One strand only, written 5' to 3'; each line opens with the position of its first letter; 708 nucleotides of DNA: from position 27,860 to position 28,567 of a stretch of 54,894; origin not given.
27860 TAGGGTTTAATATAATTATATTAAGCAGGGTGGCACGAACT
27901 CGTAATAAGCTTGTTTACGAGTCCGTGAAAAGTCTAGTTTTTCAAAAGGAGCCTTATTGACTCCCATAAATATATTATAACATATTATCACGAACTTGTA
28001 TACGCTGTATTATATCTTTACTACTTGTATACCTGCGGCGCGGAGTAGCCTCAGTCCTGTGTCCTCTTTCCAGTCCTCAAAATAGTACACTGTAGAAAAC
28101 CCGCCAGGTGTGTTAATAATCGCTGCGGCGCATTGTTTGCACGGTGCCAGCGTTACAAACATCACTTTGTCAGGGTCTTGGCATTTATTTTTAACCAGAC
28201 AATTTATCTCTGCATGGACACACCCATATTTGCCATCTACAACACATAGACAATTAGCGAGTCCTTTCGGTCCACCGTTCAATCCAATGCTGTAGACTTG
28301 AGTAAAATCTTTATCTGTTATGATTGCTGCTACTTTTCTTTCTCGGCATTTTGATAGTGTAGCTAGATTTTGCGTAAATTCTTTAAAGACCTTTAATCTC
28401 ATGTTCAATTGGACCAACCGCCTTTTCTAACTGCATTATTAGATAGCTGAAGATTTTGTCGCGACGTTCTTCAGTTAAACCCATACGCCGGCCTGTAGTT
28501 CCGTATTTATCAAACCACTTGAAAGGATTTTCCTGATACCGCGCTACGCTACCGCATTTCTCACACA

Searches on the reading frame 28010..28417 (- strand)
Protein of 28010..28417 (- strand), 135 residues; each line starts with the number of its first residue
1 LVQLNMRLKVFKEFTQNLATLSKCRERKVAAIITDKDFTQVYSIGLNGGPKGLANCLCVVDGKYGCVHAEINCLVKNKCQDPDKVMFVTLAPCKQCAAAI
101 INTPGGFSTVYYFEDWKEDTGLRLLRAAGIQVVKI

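Call 11: search_protein_families(library=pfam, proteins=[window:28010-28417:-], max_evalue=0.01)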
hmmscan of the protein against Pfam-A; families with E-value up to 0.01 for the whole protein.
window:28010-28417:- (135 aa): 6 families
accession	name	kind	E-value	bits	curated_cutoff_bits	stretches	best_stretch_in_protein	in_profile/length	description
PF00383.29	dCMP_cyt_deam_1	-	1.2e-12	48.1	25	1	13-111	9-99/102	Cytidine and deoxycytidylate deaminase zinc-binding region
PF14437.12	MafB19-deam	-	1.1e-08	35.5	27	1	8-103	4-92/142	MafB19-like deaminase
PF14439.12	Bd3614-deam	-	1.1e-08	35.5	38.5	1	24-114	5-90/113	Bd3614-like deaminase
PF18750.7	SNAD4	-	5.4e-05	23.7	27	0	67-102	32-73/130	Secreted Novel AID/APOBEC-like Deaminase 4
PF08210.17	APOBEC_N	-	0.00048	20.6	25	1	67-132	46-128/170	APOBEC-like N-terminal domain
PF18778.7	NAD1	-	0.0017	18.9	27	0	65-132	49-131/175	Novel AID APOBEC clade 1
